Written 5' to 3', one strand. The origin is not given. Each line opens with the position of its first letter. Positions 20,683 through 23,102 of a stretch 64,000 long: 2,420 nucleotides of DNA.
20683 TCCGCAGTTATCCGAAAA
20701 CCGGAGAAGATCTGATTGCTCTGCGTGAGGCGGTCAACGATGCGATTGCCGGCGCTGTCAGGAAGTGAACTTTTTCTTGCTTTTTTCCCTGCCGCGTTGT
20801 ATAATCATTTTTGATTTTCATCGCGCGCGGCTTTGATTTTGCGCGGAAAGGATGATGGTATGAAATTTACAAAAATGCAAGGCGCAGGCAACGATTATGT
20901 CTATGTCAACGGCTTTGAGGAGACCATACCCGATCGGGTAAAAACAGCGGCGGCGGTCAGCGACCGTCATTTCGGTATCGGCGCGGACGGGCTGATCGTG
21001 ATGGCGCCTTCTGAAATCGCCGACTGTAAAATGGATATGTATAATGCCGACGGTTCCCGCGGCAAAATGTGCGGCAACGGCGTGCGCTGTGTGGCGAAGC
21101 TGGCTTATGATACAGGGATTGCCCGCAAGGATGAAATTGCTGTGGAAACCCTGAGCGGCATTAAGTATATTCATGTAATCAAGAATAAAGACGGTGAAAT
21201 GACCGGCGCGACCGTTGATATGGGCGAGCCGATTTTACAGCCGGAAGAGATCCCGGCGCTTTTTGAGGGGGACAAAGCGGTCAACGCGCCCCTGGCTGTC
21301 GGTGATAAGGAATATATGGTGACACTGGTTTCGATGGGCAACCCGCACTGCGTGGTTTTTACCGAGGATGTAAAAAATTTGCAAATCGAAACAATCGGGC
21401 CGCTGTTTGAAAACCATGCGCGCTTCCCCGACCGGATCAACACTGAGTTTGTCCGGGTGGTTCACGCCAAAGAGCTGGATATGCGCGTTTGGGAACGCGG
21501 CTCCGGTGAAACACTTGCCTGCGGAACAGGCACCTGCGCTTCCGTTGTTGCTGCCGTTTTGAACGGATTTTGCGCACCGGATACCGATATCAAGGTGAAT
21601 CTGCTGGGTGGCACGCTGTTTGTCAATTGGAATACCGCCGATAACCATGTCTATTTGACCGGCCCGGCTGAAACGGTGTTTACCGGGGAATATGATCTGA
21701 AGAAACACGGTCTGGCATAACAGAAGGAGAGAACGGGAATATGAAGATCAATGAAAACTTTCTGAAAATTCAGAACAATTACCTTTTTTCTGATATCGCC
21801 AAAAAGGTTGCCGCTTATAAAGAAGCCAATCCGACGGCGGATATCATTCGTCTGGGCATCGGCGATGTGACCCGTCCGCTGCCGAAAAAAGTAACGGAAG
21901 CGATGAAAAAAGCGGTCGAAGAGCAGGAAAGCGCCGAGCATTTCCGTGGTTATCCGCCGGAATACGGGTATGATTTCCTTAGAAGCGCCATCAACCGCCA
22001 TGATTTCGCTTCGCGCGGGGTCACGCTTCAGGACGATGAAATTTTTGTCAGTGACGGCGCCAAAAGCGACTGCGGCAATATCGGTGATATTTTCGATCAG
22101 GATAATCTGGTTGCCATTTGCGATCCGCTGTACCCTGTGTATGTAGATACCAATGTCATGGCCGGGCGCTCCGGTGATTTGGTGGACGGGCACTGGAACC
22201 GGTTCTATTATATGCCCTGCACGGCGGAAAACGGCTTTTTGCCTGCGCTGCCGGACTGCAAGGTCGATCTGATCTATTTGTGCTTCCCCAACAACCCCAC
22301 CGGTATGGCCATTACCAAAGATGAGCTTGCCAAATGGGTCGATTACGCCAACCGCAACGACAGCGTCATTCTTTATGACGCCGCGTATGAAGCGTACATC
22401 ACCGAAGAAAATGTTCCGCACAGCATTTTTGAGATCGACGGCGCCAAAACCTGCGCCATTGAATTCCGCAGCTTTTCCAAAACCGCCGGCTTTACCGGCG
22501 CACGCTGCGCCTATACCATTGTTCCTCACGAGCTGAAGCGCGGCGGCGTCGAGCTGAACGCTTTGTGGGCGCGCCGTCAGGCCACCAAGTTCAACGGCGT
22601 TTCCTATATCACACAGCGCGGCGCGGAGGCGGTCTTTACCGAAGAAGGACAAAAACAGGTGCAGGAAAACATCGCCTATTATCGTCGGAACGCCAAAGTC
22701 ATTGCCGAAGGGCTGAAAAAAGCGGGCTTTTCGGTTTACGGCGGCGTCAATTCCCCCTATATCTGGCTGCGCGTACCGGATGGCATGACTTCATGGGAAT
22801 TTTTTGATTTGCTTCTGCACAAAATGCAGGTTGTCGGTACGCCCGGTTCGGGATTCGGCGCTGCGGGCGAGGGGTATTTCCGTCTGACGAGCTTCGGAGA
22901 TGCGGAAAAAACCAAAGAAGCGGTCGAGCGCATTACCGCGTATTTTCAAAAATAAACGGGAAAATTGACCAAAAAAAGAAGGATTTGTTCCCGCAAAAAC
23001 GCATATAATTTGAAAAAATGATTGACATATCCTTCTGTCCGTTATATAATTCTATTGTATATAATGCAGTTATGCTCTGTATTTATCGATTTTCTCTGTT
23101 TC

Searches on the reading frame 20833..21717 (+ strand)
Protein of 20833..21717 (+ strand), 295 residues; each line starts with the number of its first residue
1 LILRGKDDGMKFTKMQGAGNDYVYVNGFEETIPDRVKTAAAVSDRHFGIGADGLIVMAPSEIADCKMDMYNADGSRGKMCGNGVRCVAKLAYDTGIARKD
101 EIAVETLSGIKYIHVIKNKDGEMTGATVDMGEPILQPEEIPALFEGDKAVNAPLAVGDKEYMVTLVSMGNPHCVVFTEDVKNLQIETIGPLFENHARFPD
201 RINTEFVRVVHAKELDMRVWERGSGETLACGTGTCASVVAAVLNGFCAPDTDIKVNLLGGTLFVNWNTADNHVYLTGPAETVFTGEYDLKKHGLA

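Call 10: search_protein_families(library=pfam, proteins=[window:20833-21717:+], max_evalue=0.001)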
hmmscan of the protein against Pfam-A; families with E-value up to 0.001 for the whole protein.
window:20833-21717:+ (295 aa): 1 family
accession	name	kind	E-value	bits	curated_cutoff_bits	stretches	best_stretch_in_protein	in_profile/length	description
PF01678.24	DAP_epimerase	-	2.7e-63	211.9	34.7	2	165-281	2-120/121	Diaminopimelate epimerase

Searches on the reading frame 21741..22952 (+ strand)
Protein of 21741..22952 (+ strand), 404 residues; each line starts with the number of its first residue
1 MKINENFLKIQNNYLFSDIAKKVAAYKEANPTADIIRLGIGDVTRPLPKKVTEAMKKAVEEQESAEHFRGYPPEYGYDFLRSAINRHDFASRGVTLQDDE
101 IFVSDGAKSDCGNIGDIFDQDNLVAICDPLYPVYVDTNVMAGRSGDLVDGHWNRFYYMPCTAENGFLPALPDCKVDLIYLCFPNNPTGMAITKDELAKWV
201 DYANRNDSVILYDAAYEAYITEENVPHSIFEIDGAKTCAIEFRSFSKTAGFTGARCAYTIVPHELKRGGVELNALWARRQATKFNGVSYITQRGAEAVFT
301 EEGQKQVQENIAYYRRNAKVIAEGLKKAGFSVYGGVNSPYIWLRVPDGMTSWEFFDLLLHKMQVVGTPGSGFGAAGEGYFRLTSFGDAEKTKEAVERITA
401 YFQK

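Call 10: search_protein_families(library=pfam, proteins=[window:21741-22952:+], max_evalue=0.001)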
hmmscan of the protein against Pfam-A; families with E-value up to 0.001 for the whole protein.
window:21741-22952:+ (404 aa): 1 family
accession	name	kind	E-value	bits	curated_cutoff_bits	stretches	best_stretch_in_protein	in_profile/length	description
PF00155.27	Aminotran_1_2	-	8.6e-35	121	19.7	1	34-398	2-361/361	Aminotransferase class I and II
